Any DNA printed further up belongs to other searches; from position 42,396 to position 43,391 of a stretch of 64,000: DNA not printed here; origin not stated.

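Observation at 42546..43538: Release factor 1 without domain 1, in the same frame 9 nt behind rpmE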

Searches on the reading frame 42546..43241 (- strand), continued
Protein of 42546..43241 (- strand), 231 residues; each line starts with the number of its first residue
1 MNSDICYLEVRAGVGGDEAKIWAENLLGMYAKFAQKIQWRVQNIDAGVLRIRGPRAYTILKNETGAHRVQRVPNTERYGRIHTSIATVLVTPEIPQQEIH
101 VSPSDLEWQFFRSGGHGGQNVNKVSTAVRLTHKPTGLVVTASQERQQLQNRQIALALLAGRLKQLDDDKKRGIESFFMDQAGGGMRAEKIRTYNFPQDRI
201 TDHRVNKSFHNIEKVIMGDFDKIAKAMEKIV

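Call 28: find_encoding_contigs(protein=P0001, flank=10000, max_places=4)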
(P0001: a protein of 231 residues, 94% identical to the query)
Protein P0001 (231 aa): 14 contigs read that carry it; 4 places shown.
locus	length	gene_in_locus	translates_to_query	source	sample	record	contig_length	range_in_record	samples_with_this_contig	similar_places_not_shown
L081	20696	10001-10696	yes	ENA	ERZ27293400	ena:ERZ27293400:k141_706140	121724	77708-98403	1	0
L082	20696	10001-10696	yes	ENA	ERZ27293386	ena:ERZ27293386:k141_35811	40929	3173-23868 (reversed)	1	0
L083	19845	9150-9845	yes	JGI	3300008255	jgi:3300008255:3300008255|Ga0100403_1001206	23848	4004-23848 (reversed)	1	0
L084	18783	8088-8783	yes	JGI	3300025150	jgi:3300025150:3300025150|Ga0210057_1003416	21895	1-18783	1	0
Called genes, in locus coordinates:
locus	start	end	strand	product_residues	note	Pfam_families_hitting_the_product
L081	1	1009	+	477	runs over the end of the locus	PF00133:tRNA-synt_1 (faint), PF01406:tRNA-synt_1e, PF01921:tRNA-synt_1f (faint), PF09334:tRNA-synt_1g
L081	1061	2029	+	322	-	PF01699:Na_Ca_ex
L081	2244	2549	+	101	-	PF01250:Ribosomal_S6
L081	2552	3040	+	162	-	PF00436:SSB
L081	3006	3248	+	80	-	PF01084:Ribosomal_S18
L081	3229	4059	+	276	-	PF00571:CBS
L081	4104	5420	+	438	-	PF18073:Zn_ribbon_LapB, PF00154:RecA_N (weak), PF13481:AAA_25, PF03796:DnaB_C, PF06745:ATPase, PF25199:nSTAND_NTPase5 (weak), PF00004:AAA (weak), PF09848:SLFN-g3_helicase (weak), +5 more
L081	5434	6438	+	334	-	-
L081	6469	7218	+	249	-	-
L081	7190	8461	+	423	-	PF22694:CtpB_N-like, PF00595:PDZ, PF13180:PDZ_2 (weak), PF17820:PDZ_6, PF03572:Peptidase_S41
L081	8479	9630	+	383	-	PF00089:Trypsin, PF13365:Trypsin_2, PF00595:PDZ (weak), PF13180:PDZ_2, PF17820:PDZ_6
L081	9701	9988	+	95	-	PF01197:Ribosomal_L31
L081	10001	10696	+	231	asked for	PF03462:PCRF, PF00472:RF-1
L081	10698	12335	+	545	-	PF00753:Lactamase_B (weak), PF12706:Lactamase_B_2 (weak), PF22505:RNase_J_b_CASP, PF17770:RNase_J_C (weak)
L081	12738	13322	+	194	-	PF00293:NUDIX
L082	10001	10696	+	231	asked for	PF03462:PCRF, PF00472:RF-1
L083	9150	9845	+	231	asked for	PF03462:PCRF, PF00472:RF-1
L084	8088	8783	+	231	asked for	PF03462:PCRF, PF00472:RF-1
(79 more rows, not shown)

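Call 40: predict_structure(alignment_id=A1)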
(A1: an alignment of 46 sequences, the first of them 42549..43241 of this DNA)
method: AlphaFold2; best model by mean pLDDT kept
length: 231 residues; sequences in the alignment: 46
mean_pLDDT: 81.4   pTM: 0.77
mean pLDDT of the five models: 81.4, 81.2, 80.2, 79.0, 77.2
residues with pLDDT >= 90: 60; 70-90: 135; 50-70: 21; < 50: 15
segments of 3 or more residues with pLDDT < 50: 115-122, 178-184
pLDDT, mean of each block of 10 residues (from residue 1): 86 85 93 94 88 92 89 75 88 81 87 54 68 86 83 87 80 55 54 89 89 87 85 54
secondary structure, 60 per line:
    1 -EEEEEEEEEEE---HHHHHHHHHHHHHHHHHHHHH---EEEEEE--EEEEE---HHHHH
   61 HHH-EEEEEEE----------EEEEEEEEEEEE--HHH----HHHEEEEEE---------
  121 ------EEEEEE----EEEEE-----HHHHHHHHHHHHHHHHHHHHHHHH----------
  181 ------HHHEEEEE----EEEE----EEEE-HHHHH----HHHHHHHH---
elements in order: E2-12 H16-36 E40-45 E48-52 H56-63 E65-71 E82-93 E106-111 E127-132 E137-141 H147-170 E190-194 E199-202 E207-210 H212-216 H221-228

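Call 46: fold_search(model_id=the predicted structure, library=pdb)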
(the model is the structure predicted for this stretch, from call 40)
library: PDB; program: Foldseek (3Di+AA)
matches with E <= 10: 747; with E <= 0.001: 56
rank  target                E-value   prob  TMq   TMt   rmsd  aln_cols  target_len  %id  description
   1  9mtq_2w               9.4e-24  1.00  0.58  0.53  15.1       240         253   40  Crystal structure of the wild-type Thermus thermophilus 70S ribosome in complex with mRNA, A-site GGD-mutant Release  (released 2025-06-18)
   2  1rq0_A                4.6e-23  1.00  0.80  0.60   3.5       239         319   44  Crystal structure of peptide releasing factor 1 (released 2004-08-17)
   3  9mtr_2w               4.9e-23  1.00  0.57  0.52  15.3       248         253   38  Crystal structure of the wild-type Thermus thermophilus 70S ribosome in complex with mRNA, A-site GGS-mutant Release  (released 2025-06-18)
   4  8akn_W                6.3e-23  1.00  0.58  0.39  15.3       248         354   40  Cryo-EM structure of the proline-rich antimicrobial peptide drosocin bound to the terminating ribosome (released 2023-03-08)
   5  9d7r_1w               8.1e-23  1.00  0.58  0.54  15.1       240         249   40  Crystal structure of the wild-type Thermus thermophilus 70S ribosome in complex with Fva1 antimicrobial peptide, mRNA (released 2024-11-13)
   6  5j4d_JA               9.7e-23  1.00  0.58  0.53  15.5       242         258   41  E. coli release factor 1 bound to the 70S ribosome in response to a pseudouridylated stop codon (released 2016-05-18)
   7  9mtq_1w               9.7e-23  1.00  0.57  0.53  15.3       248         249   39  Crystal structure of the wild-type Thermus thermophilus 70S ribosome in complex with mRNA, A-site GGD-mutant Release  (released 2025-06-18)
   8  9mtr_1w               1.0e-22  1.00  0.58  0.54  15.1       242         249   39  Crystal structure of the wild-type Thermus thermophilus 70S ribosome in complex with mRNA, A-site GGS-mutant Release  (released 2025-06-18)
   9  9d7r_2w               1.4e-22  1.00  0.57  0.52  15.3       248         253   39  Crystal structure of the wild-type Thermus thermophilus 70S ribosome in complex with Fva1 antimicrobial peptide, mRNA (released 2024-11-13)
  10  1rq0_B                2.2e-22  1.00  0.79  0.59   3.7       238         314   43  Crystal structure of peptide releasing factor 1 (released 2004-08-17)
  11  8fzd_w                2.4e-22  1.00  0.58  0.39  16.0       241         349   41  Cryo-EM structure of an E. coli non-rotated ribosome termination complex bound with apoRF3, RF1, P- and E-site tRNAPhe (released 2024-07-17)
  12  4v63_AX               3.3e-22  1.00  0.57  0.38  15.1       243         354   40  Structural basis for translation termination on the 70S ribosome. (released 2014-07-09)
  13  6bok_GD               3.5e-22  1.00  0.55  0.50  15.6       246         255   39  E. coli release factor 1 (containing deletion 302-304) bound to the 70S ribosome (released 2018-05-23)
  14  5j30_XY               1.5e-21  1.00  0.57  0.52  15.4       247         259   41  Thermus thermophilus 70S termination complex containing E. coli RF1 (released 2016-10-12)
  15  2b3t_B                1.9e-21  1.00  0.79  0.62   4.4       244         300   40  Structure of complex between E. coli translation termination factor RF1 and the PrmC methyltransferase (released 2006-01-24)
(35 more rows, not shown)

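Call 59: search_protein_families(library=pfam, proteins=[L004:4770-5981:+, L004:3494-4645:+, L004:6753-7055:+, L004:7316-7855:+, L021:5656-6684:+, L059:5800-6687:+], max_evalue=0.001)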
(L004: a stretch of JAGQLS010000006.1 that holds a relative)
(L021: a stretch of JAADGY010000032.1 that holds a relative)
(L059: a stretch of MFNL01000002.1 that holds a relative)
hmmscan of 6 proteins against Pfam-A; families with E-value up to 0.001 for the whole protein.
L004:4770-5981:+ (403 aa): 4 families
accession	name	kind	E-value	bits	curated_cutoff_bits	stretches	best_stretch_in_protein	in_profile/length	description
PF13393.11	tRNA-synt_His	-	2.1e-38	132.7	25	2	10-171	1-161/308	Histidyl-tRNA synthetase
PF03129.25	HGTP_anticodon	-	2.1e-17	63.5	21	1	315-402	3-92/94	Anticodon binding domain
PF00587.30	tRNA-synt_2b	-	9e-11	42.6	29.3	1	64-162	1-106/179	tRNA synthetase class II core domain (G, H, P, S and T)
PF00152.25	tRNA-synt_2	-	2.1e-05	24.2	25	0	20-129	23-122/308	tRNA synthetases class II (D, K and N)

L004:3494-4645:+ (383 aa): 6 families
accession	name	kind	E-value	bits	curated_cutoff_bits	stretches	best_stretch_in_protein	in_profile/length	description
PF13365.12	Trypsin_2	-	2.7e-33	116.2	27.6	1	106-249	1-144/144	Trypsin-like peptidase domain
PF00089.32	Trypsin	-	1.1e-21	78.2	20.6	1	98-272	13-219/220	Trypsin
PF13180.12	PDZ_2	-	1.2e-15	58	27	1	286-377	1-79/80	PDZ domain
PF00595.29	PDZ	-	2.3e-09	38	23.2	1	287-364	11-80/81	PDZ domain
PF17820.7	PDZ_6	-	7.9e-09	35.6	27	1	310-366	1-54/54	PDZ domain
PF10459.15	Peptidase_S46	-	6.2e-06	25.6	22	0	103-127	46-70/698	Peptidase S46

L004:6753-7055:+ (100 aa): 1 family
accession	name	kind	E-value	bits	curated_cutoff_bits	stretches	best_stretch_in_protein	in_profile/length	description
PF01197.23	Ribosomal_L31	-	2.7e-23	82.4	27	1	1-64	1-63/65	Ribosomal protein L31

L004:7316-7855:+ (179 aa): 2 families
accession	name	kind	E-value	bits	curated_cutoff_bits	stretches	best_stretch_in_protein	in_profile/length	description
PF00466.25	Ribosomal_L10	-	4.4e-12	46.4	22.8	1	1-104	1-98/100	Ribosomal protein L10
PF10897.14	DUF2713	-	0.00033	20.9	27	1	41-113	14-81/235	Protein of unknown function (DUF2713)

L021:5656-6684:+ (342 aa): 2 families
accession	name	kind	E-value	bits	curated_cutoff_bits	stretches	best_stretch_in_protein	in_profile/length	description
PF03462.23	PCRF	-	1.6e-40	139.5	24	1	28-196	16-194/194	PCRF domain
PF00472.26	RF-1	-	1e-39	135.5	35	1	205-313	3-116/116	RF-1 domain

L059:5800-6687:+ (296 aa): 2 families
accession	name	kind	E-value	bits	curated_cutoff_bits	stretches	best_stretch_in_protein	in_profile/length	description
PF03462.23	PCRF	-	1.1e-39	136.7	24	1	11-150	45-194/194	PCRF domain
PF00472.26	RF-1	-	2.3e-38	131.2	35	1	157-267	1-116/116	RF-1 domain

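Call 60: search_protein_representatives(protein=window:42549-43241:-)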
Query: 231 residues. Proteins with E-value up to 0.001 (for the whole library): 16864; up to 1e-10: 7156; up to 1e-30: 1308. The best 150 are listed.
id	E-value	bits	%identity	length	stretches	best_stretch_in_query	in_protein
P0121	1.4e-79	282.9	46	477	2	48-225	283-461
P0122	4.9e-78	277.8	57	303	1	3-228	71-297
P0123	4.4e-77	274.7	55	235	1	2-227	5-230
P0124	9.0e-77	273.7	57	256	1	7-220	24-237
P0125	8.1e-72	257.5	56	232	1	7-227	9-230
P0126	1.6e-65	237.0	43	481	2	6-200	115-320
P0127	2.2e-62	226.7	52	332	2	54-224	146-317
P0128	2.2e-60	220.1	53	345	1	7-225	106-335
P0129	2.9e-60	219.7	51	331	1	6-224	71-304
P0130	1.1e-59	217.9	50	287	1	5-224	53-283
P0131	4.3e-59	215.9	49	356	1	6-226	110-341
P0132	6.4e-59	215.4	49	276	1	7-227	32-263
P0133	9.1e-59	214.9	50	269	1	6-229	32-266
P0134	9.7e-59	214.8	47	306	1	6-228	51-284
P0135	1.4e-58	214.2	50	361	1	7-227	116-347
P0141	4.4e-57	209.3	48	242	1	2-228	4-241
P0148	9.8e-56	204.9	44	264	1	7-228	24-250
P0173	4.6e-54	199.5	46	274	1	7-227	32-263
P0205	1.8e-51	191.0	43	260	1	7-226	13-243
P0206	1.9e-51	190.9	47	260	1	7-224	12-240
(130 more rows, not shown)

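Call 61: list_cluster_members(proteins=[P0123, P0125, P0124, P0141, P0132, P0133, P0173, P0205, P0206, P0148])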
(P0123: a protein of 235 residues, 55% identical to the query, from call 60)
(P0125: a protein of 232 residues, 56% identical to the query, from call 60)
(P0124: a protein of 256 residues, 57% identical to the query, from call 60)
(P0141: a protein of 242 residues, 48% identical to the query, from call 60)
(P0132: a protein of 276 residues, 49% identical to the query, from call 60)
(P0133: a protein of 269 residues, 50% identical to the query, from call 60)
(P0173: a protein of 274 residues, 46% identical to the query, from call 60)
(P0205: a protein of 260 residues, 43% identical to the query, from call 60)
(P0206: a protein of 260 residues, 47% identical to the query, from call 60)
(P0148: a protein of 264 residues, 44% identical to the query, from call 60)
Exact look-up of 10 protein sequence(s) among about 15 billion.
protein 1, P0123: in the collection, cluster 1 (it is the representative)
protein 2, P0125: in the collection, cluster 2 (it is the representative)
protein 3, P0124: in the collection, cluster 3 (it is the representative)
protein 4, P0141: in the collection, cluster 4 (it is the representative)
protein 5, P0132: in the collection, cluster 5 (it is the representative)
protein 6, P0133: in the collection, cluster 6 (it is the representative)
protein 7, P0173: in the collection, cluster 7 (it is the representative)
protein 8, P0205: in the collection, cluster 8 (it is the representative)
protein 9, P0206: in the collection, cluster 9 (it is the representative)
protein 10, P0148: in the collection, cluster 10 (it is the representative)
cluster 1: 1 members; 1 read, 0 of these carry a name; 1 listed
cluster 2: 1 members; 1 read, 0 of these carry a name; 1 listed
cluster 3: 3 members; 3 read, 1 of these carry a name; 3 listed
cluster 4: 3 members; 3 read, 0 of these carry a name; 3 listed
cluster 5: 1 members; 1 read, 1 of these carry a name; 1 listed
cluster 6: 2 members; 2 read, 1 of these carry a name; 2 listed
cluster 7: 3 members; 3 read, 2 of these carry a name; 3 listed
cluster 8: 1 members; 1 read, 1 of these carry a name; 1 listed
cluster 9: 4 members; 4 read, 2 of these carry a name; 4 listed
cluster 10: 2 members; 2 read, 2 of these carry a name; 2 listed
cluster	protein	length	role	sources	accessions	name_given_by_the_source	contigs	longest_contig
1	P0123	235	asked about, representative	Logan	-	-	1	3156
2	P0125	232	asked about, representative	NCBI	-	-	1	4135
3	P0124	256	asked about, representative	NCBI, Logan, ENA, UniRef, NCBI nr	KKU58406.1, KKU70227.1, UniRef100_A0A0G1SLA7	MAG: Peptide chain release factor 1 [Candidatus Amesbacteria bacterium GW2011_GWA2_47_11b] | Peptide chain release factor 1 n=2 Tax=Candidatus Amesiibacteriota TaxID=1752730 ...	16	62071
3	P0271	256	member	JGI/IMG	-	-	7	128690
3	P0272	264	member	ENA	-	-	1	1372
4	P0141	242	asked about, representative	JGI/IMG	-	-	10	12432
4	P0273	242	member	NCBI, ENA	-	-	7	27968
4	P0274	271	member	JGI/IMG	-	-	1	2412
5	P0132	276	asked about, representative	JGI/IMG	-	peptide chain release factor 1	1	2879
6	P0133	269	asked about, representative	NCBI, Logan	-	-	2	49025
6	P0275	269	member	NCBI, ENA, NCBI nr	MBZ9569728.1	PCRF domain-containing protein [Patescibacteria group bacterium]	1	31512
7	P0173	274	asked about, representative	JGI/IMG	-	peptide chain release factor 1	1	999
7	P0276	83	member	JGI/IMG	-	peptide chain release factor 1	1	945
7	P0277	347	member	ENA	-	-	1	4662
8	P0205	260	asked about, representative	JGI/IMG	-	peptide chain release factor 1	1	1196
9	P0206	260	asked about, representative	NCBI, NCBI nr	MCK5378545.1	MAG: peptide chain release factor 1, partial [Acidobacteria bacterium] | peptide chain release factor 1 [Acidobacteriota bacterium]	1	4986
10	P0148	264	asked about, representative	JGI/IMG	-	peptide chain release factor 1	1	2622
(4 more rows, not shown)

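Call 74: find_encoding_contigs(protein=P0002, flank=1500, max_places=1)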
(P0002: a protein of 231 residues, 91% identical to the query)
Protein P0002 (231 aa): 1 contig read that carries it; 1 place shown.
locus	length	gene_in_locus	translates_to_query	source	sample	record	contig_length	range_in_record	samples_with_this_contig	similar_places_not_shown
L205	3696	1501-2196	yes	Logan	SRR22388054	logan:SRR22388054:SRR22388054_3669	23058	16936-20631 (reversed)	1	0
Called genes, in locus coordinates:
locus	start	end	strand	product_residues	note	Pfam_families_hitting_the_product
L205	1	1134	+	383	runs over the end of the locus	PF00089:Trypsin, PF13365:Trypsin_2, PF13180:PDZ_2, PF17820:PDZ_6 (weak)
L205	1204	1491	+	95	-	PF01197:Ribosomal_L31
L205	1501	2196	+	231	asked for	PF03462:PCRF, PF00472:RF-1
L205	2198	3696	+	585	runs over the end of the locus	PF00753:Lactamase_B (weak), PF12706:Lactamase_B_2 (weak), PF22505:RNase_J_b_CASP, PF17770:RNase_J_C (weak)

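Call 75: find_encoding_contigs(protein=P0003, flank=1500, max_places=1)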
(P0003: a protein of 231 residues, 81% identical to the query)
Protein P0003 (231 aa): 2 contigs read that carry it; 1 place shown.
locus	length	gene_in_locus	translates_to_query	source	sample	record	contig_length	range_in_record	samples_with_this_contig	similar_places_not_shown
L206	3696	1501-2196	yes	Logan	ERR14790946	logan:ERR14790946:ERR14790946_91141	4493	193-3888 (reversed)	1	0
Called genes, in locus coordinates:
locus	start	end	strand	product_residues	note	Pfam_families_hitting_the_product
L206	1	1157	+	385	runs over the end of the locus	PF00089:Trypsin, PF13365:Trypsin_2, PF00595:PDZ (weak), PF13180:PDZ_2, PF17820:PDZ_6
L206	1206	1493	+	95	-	PF01197:Ribosomal_L31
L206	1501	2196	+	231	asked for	PF03462:PCRF, PF00472:RF-1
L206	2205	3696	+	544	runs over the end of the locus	PF00753:Lactamase_B, PF12706:Lactamase_B_2 (faint), PF22505:RNase_J_b_CASP, PF17770:RNase_J_C (weak)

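Call 76: find_encoding_contigs(protein=P0004, flank=1500, max_places=1)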
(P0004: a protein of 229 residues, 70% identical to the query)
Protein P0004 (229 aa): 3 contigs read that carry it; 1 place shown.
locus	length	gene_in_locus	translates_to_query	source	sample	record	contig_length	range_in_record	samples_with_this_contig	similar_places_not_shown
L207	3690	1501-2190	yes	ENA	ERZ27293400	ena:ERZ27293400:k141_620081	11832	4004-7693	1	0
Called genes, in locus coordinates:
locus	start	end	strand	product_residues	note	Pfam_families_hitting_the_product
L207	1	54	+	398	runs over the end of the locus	PF22694:CtpB_N-like, PF00595:PDZ, PF13180:PDZ_2, PF17820:PDZ_6, PF03572:Peptidase_S41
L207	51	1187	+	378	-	PF00089:Trypsin, PF13365:Trypsin_2, PF00595:PDZ, PF13180:PDZ_2, PF17820:PDZ_6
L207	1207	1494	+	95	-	PF01197:Ribosomal_L31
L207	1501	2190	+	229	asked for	PF03462:PCRF, PF00472:RF-1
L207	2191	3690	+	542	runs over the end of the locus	PF00753:Lactamase_B, PF07521:RMMBL (faint), PF22505:RNase_J_b_CASP, PF17770:RNase_J_C (weak)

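Call 77: find_encoding_contigs(protein=P0005, flank=1500, max_places=1)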
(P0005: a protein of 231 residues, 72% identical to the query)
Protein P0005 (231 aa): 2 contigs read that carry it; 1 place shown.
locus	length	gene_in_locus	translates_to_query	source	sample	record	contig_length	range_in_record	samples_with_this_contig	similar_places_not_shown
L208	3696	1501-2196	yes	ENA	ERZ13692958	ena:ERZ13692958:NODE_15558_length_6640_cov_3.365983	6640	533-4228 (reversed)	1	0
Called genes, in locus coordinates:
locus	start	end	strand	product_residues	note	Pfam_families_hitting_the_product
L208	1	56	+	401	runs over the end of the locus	PF22694:CtpB_N-like, PF00595:PDZ, PF13180:PDZ_2, PF17820:PDZ_6, PF03572:Peptidase_S41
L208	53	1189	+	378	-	PF10459:Peptidase_S46 (faint), PF00089:Trypsin, PF13365:Trypsin_2, PF00595:PDZ, PF13180:PDZ_2, PF14685:PDZ_Tricorn (weak), PF17820:PDZ_6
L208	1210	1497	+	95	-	PF01197:Ribosomal_L31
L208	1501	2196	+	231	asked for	PF03462:PCRF, PF00472:RF-1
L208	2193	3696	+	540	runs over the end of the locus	PF00753:Lactamase_B (weak), PF12706:Lactamase_B_2 (weak), PF22505:RNase_J_b_CASP, PF17770:RNase_J_C (weak)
